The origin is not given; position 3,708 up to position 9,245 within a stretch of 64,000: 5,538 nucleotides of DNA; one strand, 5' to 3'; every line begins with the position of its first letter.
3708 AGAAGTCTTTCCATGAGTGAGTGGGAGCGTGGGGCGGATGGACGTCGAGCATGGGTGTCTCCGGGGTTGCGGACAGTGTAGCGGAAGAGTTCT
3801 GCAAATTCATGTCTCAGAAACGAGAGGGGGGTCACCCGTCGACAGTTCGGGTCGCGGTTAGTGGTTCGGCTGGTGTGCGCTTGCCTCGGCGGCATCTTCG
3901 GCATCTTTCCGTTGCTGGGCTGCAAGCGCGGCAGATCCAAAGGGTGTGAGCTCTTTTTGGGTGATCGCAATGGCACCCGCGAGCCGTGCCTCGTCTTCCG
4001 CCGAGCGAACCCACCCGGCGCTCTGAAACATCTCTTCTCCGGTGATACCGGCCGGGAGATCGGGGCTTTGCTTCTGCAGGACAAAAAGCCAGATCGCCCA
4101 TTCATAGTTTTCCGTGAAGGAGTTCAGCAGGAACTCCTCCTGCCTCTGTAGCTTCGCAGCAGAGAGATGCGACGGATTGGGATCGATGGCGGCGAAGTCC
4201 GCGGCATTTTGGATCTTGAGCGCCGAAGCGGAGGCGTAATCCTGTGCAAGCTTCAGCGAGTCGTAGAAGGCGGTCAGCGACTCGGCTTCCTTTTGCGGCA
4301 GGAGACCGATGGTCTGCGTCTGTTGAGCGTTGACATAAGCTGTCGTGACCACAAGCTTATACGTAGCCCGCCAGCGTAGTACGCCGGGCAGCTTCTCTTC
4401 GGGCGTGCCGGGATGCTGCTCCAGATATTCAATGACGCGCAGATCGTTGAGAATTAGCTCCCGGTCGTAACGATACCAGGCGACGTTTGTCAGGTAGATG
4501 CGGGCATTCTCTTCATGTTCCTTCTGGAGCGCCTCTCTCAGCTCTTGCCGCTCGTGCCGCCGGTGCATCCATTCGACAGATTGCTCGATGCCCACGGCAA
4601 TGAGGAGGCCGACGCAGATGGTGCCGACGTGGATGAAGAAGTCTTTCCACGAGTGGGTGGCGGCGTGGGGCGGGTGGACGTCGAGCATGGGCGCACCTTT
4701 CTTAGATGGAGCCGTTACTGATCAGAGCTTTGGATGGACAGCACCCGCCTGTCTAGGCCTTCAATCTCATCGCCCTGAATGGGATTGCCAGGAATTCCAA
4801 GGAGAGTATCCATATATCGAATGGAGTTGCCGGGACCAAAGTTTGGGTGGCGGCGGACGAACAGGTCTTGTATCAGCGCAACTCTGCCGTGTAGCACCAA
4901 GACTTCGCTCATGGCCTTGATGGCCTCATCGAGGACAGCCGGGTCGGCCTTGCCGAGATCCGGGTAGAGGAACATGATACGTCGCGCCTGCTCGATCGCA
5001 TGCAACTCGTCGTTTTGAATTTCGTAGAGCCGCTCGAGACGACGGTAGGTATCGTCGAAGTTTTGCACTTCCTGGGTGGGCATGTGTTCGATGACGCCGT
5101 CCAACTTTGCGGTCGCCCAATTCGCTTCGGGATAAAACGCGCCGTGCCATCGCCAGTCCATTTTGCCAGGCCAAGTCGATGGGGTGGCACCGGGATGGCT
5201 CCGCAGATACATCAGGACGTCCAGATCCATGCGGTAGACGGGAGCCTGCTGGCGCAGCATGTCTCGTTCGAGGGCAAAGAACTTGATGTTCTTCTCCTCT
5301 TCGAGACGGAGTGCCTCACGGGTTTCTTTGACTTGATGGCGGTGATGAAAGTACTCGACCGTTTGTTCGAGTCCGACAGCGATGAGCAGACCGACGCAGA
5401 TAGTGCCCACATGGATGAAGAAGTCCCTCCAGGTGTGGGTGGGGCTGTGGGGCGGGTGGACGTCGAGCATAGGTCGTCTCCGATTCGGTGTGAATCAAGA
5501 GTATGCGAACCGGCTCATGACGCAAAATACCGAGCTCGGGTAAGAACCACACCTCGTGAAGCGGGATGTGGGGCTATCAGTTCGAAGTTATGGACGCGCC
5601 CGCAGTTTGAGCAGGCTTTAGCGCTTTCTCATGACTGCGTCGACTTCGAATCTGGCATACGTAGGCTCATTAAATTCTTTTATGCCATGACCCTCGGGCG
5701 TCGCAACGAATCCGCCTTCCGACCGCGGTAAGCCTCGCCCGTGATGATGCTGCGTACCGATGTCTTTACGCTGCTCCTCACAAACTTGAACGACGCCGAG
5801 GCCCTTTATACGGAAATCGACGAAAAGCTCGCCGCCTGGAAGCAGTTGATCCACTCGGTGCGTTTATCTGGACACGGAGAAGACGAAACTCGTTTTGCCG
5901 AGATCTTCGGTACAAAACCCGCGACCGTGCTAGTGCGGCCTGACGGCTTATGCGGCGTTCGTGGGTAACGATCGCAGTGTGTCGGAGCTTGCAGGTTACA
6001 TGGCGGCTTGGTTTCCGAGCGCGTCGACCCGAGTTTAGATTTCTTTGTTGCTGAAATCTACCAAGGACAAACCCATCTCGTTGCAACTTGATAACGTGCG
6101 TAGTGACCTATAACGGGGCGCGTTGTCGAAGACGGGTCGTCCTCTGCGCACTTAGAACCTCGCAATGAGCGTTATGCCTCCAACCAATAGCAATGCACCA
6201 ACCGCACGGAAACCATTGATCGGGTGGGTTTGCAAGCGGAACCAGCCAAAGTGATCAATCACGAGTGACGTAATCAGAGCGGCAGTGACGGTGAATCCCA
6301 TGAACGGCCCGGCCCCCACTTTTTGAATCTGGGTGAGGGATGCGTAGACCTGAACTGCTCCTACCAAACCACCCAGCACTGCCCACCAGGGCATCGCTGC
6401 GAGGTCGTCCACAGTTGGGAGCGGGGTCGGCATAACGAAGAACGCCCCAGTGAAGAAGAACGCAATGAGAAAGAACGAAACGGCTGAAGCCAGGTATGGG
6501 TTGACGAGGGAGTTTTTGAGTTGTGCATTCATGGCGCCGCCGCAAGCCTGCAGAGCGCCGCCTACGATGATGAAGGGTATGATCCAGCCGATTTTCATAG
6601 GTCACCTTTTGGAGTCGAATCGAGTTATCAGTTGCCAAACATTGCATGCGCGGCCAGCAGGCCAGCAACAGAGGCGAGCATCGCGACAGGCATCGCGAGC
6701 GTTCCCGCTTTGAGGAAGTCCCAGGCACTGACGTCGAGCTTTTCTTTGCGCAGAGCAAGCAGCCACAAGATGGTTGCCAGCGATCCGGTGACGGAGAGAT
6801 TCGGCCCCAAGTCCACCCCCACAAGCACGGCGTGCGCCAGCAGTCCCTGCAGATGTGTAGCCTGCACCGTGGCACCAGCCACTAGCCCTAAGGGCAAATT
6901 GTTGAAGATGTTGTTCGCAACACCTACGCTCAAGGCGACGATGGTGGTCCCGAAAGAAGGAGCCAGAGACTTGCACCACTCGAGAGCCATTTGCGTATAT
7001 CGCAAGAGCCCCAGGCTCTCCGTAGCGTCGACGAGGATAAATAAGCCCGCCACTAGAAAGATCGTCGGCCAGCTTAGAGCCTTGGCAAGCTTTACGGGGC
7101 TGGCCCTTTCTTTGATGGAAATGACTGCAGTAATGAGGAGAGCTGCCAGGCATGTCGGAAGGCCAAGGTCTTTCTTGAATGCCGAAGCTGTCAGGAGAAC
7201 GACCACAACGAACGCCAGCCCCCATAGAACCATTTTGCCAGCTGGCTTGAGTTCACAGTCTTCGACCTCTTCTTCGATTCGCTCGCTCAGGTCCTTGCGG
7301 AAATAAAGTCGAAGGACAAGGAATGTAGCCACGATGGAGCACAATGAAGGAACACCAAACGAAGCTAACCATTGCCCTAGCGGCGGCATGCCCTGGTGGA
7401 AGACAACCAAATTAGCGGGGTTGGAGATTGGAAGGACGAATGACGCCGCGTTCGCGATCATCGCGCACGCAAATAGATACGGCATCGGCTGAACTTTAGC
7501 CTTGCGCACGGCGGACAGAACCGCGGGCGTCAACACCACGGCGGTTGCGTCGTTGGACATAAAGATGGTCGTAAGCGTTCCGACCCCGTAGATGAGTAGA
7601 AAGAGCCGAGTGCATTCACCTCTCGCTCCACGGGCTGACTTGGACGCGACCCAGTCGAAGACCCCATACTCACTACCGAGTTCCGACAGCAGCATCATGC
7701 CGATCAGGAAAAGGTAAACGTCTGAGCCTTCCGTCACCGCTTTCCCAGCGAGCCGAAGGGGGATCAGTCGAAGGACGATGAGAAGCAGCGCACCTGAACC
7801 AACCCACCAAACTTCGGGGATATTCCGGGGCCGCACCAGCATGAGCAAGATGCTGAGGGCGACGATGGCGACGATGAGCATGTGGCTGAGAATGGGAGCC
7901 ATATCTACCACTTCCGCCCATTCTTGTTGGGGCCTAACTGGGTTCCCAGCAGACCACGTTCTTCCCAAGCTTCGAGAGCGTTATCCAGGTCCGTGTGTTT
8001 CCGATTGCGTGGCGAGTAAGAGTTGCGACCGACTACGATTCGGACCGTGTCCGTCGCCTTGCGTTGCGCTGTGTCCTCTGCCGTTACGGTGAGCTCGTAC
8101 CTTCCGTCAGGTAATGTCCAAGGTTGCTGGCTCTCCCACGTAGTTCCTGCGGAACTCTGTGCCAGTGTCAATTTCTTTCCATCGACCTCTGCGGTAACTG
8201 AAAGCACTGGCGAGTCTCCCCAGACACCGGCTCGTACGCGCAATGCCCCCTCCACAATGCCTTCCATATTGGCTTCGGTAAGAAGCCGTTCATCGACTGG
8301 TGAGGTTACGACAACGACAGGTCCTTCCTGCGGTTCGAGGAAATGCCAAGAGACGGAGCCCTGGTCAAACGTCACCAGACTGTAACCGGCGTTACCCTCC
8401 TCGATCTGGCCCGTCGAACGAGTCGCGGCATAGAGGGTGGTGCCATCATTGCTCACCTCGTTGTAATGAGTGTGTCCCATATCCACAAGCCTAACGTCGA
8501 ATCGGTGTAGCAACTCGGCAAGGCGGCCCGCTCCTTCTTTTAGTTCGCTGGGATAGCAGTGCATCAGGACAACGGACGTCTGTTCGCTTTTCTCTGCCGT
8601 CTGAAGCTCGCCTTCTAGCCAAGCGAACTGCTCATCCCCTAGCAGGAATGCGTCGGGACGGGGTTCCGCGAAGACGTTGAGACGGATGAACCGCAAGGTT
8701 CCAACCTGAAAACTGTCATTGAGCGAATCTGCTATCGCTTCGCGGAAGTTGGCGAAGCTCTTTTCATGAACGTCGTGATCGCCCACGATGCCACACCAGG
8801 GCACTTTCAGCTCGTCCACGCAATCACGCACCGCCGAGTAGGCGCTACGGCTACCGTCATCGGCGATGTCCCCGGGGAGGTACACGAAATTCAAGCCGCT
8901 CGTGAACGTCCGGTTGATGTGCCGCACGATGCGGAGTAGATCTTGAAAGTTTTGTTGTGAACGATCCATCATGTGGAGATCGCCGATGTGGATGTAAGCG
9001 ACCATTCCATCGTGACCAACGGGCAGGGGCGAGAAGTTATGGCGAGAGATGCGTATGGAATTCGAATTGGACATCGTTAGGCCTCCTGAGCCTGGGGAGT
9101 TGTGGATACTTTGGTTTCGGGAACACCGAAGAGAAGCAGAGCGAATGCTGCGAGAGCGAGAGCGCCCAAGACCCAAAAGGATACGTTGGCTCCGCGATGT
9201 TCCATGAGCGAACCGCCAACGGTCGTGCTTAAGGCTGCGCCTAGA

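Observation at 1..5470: Tandem array of eight HPPH-module membrane-protein genes: constant 5' module, two classes of variable C-terminal domain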

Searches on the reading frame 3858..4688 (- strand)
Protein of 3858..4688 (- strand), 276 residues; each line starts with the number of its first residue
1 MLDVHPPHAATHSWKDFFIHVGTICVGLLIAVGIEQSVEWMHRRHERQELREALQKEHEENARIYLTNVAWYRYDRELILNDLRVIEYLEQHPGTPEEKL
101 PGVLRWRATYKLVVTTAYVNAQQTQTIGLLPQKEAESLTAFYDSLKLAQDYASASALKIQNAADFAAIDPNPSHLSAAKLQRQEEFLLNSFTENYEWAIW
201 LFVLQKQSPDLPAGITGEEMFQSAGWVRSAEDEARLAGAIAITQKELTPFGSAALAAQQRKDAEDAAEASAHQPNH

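Call 3: search_protein_families(library=pfam, proteins=[window:3858-4688:-], max_evalue=1)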
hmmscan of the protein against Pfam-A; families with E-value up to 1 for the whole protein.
window:3858-4688:- (276 aa): 1 family
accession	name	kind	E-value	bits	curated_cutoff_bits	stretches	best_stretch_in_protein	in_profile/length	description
PF08391.16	Ly49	-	0.094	13.7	31.5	1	13-59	3-48/119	Ly49-like protein, N-terminal region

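Call 6: search_protein_families(library=ncbifam, proteins=[window:3858-4688:-], max_evalue=1)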
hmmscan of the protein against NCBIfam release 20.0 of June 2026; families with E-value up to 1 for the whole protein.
window:3858-4688:- (276 aa): 2 families
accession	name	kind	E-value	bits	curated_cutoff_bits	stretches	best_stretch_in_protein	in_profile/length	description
NF007239.0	PRK09674.1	equivalog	0.00038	20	371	1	109-210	155-253/257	2,3-dehydroadipyl-CoA hydratase PaaF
NF006007.0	PRK08138.1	subfamily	0.029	13.7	355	1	109-190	159-239/261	enoyl-CoA hydratase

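Call 18: find_homologous_proteins(query=window:3858-4688:-, max_evalue=0.001)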
Query window:3858-4688:- (276 aa): 1629 proteins with E <= 0.001 among 4432 candidates; the best 120 are listed.
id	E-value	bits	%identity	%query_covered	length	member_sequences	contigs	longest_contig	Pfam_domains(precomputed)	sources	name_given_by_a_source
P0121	1.4e-180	617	100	100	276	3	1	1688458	-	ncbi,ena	-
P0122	7.7e-114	398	68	100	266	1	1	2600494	-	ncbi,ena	-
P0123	1.3e-97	345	62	92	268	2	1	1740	-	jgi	jgi:hypothetical protein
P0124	4.2e-78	281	51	92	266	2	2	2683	-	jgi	jgi:hypothetical protein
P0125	1.9e-77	279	52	84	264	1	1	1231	-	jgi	jgi:hypothetical protein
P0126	6.0e-76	274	50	89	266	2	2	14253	-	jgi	jgi:hypothetical protein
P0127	1.7e-74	269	51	89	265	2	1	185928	-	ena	-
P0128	3.4e-74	268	51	85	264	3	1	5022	-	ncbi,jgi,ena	jgi:hypothetical protein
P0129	3.8e-74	268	48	96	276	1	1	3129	-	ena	-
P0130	1.5e-73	266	50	85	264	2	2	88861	-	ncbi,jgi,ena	jgi:hypothetical protein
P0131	2.8e-73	265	51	89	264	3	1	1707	-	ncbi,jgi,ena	jgi:hypothetical protein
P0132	4.2e-73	264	46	99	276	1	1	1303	-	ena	-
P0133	6.9e-73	264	48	96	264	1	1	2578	-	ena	-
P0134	6.1e-72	261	49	89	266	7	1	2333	-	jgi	jgi:hypothetical protein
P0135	9.7e-72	260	48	85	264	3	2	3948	-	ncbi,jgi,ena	jgi:hypothetical protein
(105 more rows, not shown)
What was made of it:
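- Closest known: Type IV pilin / pseudopilin gene clusters. Same: Some automated annotations call members 'PulG' (call 18).
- JGI labels a few members 'pseudopilin PulG' (call 18).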

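Call 20: find_encoding_contigs(protein=P0122, flank=10000, max_places=2)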
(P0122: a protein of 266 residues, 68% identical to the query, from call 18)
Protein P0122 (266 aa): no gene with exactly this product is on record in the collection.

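Call 28: predict_structure(alignment_id=A3)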
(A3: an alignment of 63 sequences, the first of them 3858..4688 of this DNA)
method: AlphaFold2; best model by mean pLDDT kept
length: 276 residues; sequences in the alignment: 63
mean_pLDDT: 94.9   pTM: 0.81
mean pLDDT of the five models: 94.9, 93.7, 93.5, 93.5, 93.0
residues with pLDDT >= 90: 252; 70-90: 14; 50-70: 9; < 50: 1
segments of 3 or more residues with pLDDT < 50: none
pLDDT, mean of each block of 10 residues (from residue 1): 66 88 97 97 98 98 98 96 98 98 95 98 98 97 98 97 93 97 97 97 96 95 89 96 98 97 95 84
secondary structure, 60 per line:
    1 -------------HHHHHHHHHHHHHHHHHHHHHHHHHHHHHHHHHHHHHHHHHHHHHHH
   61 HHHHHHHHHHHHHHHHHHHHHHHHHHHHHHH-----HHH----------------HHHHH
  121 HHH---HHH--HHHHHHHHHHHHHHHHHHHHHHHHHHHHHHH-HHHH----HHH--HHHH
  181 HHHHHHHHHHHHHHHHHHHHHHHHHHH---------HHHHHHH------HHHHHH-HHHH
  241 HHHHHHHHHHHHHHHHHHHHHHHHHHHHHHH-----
elements in order: H14-91 H116-123 H132-162 H164-167 H177-207 H217-223 H230-235 H237-271

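Call 30: search_protein_families(library=padloc, proteins=[window:3858-4688:-], max_evalue=1)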
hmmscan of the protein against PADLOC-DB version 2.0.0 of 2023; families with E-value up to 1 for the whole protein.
window:3858-4688:- (276 aa): 0 families

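Call 31: fold_search(model_id=the predicted structure, library=pdb)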
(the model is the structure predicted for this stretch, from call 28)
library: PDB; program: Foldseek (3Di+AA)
matches with E <= 10: 271; with E <= 0.001: 0
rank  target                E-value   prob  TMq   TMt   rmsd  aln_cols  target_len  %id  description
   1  8i7o_F3               1.9e-01  0.54  0.26  0.29  34.0       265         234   15  In situ structure of axonemal doublet microtubules in mouse sperm with 16-nm repeat (released 2023-10-11)
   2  7xge_G                2.8e-01  0.47  0.24  0.34  10.1       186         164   12  Crystal structure of MCL-1 in complex with computationally designed inhibitor protein (released 2022-07-20)
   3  8otz_EW               3.4e-01  0.30  0.23  0.20  31.9       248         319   13  48-nm repeat of the native axonemal doublet microtubule from bovine sperm (released 2023-11-22)
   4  8otz_ET               3.8e-01  0.28  0.23  0.23  30.7       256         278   13  48-nm repeat of the native axonemal doublet microtubule from bovine sperm (released 2023-11-22)
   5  7ung_D0               4.2e-01  0.25  0.22  0.23  32.0       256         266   12  48-nm repeat of the human respiratory doublet microtubule (released 2022-10-05)
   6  8s2p_BBB              4.2e-01  0.13  0.16  0.22  28.0       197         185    9  Crystal structure of Borrelia burgdorferi paralogous family 12 outer surface protein BBH37 (space group p21) (released 2025-03-05)
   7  7xge_A                5.0e-01  0.25  0.21  0.30  12.4       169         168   12  Crystal structure of MCL-1 in complex with computationally designed inhibitor protein (released 2022-07-20)
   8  4xev_A                5.3e-01  0.33  0.20  0.35  13.7       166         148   15  Fusion of Pyk2-FAT domain with Leupaxin LD1 motif, complexed with Leupaxin LD4 peptide (released 2015-12-30)
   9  9fqr_Fz               7.2e-01  0.20  0.22  0.23  31.5       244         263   13  96-nm repeat of axonemal doublet microtubules from bovine sperm (released 2025-03-26)
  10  4yjw                  7.2e-01  0.12  0.17  0.26  12.3       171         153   17  Crystal structure of a DUF3829 family protein (BVU_3067) from Bacteroides vulgatus ATCC 8482 at 1.80 A resolution (released 2015-03-18)
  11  7xge_C                8.0e-01  0.25  0.23  0.33   8.7       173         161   13  Crystal structure of MCL-1 in complex with computationally designed inhibitor protein (released 2022-07-20)
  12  6nuq                  1.2e+00  0.08  0.15  0.10  21.8       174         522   14  Stat3 Core in complex with compound SI109 (released 2019-12-04)
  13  7xgg_A                1.3e+00  0.15  0.21  0.31  11.9       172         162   12  Crystal structure of BCL-xL in complex with computationally designed inhibitor protein (released 2022-07-20)
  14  1g5z                  1.4e+00  0.13  0.24  0.34  13.6       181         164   13  CRYSTAL STRUCTURE OF LYME DISEASE ANTIGEN OUTER SURFACE PROTEIN C (OSPC) FROM BORRELIA BURGDORFERI STRAIN N40 (released 2001-04-04)
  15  7nen                  1.4e+00  0.12  0.22  0.31  14.9       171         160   10  Crystal structure of outer surface protein C (OspC) from Borrelia garinii (released 2021-04-07)
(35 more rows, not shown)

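Call 64: search_protein_families(library=phrogs, proteins=[window:3858-4688:-], max_evalue=0.1)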
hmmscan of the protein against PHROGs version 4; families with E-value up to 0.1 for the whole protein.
window:3858-4688:- (276 aa): 0 families

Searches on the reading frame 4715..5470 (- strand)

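Call 3: search_protein_families(library=pfam, proteins=[window:4715-5470:-], max_evalue=1)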
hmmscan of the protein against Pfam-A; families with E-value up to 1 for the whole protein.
window:4715-5470:- (251 aa): 1 family
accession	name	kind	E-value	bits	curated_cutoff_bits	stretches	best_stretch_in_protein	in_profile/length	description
PF08391.16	Ly49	-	0.037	15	31.5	1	13-86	3-77/119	Ly49-like protein, N-terminal region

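Call 6: search_protein_families(library=ncbifam, proteins=[window:4715-5470:-], max_evalue=1)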
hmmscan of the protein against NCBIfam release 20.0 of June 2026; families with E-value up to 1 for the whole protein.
window:4715-5470:- (251 aa): 0 families

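Call 30: search_protein_families(library=padloc, proteins=[window:4715-5470:-], max_evalue=1)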
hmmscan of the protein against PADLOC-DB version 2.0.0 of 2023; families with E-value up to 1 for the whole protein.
window:4715-5470:- (251 aa): 0 families

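Call 64: search_protein_families(library=phrogs, proteins=[window:4715-5470:-], max_evalue=0.1)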
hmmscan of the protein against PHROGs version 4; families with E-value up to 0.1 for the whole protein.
window:4715-5470:- (251 aa): 0 families

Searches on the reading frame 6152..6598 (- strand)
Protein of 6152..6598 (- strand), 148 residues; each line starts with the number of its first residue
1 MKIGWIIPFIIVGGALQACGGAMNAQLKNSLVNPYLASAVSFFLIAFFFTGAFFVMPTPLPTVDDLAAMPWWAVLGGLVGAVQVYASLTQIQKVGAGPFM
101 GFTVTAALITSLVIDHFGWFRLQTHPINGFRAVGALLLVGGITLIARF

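Call 66: search_protein_families(library=pfam, proteins=[window:6152-6598:-], max_evalue=0.001)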
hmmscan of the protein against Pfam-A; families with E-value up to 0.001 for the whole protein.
window:6152-6598:- (148 aa): 1 family
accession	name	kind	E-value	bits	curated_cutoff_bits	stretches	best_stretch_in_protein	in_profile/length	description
PF04657.19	DMT_YdcZ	-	1.9e-33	116.1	24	1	7-144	3-140/140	Putative inner membrane exporter, YdcZ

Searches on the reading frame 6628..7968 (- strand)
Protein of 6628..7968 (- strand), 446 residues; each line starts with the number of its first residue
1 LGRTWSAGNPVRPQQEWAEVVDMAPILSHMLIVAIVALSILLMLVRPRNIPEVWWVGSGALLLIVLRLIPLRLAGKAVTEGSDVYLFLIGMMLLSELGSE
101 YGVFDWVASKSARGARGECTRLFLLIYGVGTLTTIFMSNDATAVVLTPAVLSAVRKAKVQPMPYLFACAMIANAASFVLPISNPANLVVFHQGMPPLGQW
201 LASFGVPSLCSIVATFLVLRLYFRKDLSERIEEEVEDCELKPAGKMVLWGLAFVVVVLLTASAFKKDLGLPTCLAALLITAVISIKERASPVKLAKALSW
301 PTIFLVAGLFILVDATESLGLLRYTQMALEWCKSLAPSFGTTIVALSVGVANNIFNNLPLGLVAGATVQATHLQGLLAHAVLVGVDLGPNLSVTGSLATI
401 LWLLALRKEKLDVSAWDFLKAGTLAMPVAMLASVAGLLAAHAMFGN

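Call 66: search_protein_families(library=pfam, proteins=[window:6628-7968:-], max_evalue=0.001)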
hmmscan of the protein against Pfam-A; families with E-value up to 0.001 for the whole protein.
window:6628-7968:- (446 aa): 3 families
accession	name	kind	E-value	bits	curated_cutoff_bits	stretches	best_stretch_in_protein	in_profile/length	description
PF03600.22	CitMHS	-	1.2e-40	140.1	31.9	1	34-373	12-319/336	Citrate transporter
PF02040.21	ArsB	-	6.8e-32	111.8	22.2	1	32-437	2-419/423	Arsenical pump membrane protein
PF07158.17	MatC_N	-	0.00082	19.9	23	1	29-171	4-141/149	Dicarboxylate carrier protein MatC N-terminus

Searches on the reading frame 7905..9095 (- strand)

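Call 66: search_protein_families(library=pfam, proteins=[window:7905-9095:-], max_evalue=0.001)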
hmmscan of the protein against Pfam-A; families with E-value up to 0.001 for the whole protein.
window:7905-9095:- (396 aa): 3 families
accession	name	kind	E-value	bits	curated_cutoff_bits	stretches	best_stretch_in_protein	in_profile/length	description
PF00149.33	Metallophos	-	1.1e-12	49.3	21.5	1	35-211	4-190/191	Calcineurin-like phosphoesterase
PF19077.6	Big_13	-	2.7e-06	28.2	27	1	295-353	38-98/102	Bacterial Ig-like domain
PF12850.12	Metallophos_2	-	0.00054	20.4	27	0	35-231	4-138/154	Calcineurin-like phosphoesterase superfamily domain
